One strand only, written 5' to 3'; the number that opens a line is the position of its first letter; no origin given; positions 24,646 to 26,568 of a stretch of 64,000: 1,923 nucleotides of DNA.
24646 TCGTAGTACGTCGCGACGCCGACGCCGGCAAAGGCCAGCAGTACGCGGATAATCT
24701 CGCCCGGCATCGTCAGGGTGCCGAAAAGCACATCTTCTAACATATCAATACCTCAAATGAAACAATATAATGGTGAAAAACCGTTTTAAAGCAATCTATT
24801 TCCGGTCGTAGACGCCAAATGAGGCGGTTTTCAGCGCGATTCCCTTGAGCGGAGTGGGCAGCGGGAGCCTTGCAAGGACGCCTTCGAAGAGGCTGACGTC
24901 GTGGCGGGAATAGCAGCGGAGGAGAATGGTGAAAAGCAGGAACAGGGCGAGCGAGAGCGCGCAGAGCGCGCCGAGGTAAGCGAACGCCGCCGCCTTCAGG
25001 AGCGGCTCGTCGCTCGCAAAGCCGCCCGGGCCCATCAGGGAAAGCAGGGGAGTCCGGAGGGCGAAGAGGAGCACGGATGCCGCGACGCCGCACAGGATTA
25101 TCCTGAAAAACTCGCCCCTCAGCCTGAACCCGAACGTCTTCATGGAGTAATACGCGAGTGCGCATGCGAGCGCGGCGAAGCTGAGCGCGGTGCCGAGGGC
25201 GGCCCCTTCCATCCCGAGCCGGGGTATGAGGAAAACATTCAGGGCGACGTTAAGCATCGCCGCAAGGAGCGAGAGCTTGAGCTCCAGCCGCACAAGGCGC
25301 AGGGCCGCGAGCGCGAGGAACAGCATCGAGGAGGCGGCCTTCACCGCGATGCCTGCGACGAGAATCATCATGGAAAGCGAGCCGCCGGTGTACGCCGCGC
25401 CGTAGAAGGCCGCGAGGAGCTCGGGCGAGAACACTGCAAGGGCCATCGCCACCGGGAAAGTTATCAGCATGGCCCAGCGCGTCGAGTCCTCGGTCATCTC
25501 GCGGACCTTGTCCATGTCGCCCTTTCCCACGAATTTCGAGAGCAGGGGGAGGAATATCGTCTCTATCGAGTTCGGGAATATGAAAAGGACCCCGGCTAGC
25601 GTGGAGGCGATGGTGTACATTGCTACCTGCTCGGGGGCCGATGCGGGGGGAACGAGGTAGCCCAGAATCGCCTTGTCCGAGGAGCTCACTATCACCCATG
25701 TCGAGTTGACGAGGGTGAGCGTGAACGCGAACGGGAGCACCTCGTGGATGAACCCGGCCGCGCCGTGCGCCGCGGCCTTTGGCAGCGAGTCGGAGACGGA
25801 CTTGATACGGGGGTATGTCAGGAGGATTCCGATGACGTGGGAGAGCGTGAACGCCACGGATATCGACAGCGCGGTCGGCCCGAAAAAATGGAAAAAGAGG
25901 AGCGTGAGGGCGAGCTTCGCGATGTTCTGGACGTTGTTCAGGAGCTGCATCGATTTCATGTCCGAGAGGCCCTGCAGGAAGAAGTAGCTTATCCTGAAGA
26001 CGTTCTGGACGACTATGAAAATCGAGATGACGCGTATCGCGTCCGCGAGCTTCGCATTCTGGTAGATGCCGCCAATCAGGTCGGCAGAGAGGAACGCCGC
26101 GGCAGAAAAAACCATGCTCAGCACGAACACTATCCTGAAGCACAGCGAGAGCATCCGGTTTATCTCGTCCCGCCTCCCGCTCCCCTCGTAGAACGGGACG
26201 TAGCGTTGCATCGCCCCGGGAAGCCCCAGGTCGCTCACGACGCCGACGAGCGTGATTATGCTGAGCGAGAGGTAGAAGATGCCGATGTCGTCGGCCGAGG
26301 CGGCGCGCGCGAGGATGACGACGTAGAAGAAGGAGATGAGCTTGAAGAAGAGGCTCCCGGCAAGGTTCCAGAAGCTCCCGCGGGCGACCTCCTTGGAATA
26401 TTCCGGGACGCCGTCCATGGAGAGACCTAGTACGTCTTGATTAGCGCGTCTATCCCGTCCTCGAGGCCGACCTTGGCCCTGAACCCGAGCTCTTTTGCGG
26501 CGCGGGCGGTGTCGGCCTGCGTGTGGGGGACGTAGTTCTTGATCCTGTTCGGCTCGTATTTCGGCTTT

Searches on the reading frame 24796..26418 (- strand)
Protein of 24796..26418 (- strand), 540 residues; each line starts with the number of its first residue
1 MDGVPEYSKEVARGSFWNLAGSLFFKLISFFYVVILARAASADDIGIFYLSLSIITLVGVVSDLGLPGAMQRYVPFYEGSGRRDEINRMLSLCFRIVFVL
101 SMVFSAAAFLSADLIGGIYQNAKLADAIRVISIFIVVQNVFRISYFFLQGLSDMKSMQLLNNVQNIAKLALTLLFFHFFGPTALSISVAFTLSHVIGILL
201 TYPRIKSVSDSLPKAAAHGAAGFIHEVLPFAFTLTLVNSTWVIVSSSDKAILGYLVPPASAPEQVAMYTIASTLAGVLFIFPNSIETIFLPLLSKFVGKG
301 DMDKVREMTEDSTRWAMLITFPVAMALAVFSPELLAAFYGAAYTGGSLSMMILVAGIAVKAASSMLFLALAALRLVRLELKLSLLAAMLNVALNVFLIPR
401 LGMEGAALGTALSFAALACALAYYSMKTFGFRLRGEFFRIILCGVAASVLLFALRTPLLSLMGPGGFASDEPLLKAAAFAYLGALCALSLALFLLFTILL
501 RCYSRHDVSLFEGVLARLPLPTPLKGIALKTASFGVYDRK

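Call 74: search_protein_families(library=ncbifam, proteins=[window:24796-26418:-], max_evalue=0.00001)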
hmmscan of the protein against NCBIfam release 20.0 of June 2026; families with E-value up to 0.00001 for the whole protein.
window:24796-26418:- (540 aa): 7 families
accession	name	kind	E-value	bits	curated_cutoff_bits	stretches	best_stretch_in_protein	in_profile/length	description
TIGR02900.1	spore_V_B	equivalog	1.1e-17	64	372.3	1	13-451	3-458/488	stage V sporulation protein B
TIGR01695.1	murJ_mviN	equivalog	2e-13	49.9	235.55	1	93-501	90-494/506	murein biosynthesis integral membrane protein MurJ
NF007773.0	PRK10459.1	equivalog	6.3e-10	38.6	273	1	11-433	7-411/492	MOP flippase family protein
NF047674.1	TeichurnBiosyTuaB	equivalog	2e-09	37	580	1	9-352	6-330/469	teichuronic acid biosynthesis protein TuaB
NF050818.1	PolSacchBiosHfsF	equivalog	2.4e-09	36.7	700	1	28-429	19-407/468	polysaccharide biosynthesis protein HfsF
TIGR00797.1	matE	subfamily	1.9e-08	33.6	147.4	1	263-428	26-195/396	MATE family efflux transporter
NF041503.1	WZX_like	subfamily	5.4e-07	29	300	0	17-345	1-345/429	O-unit flippase-like protein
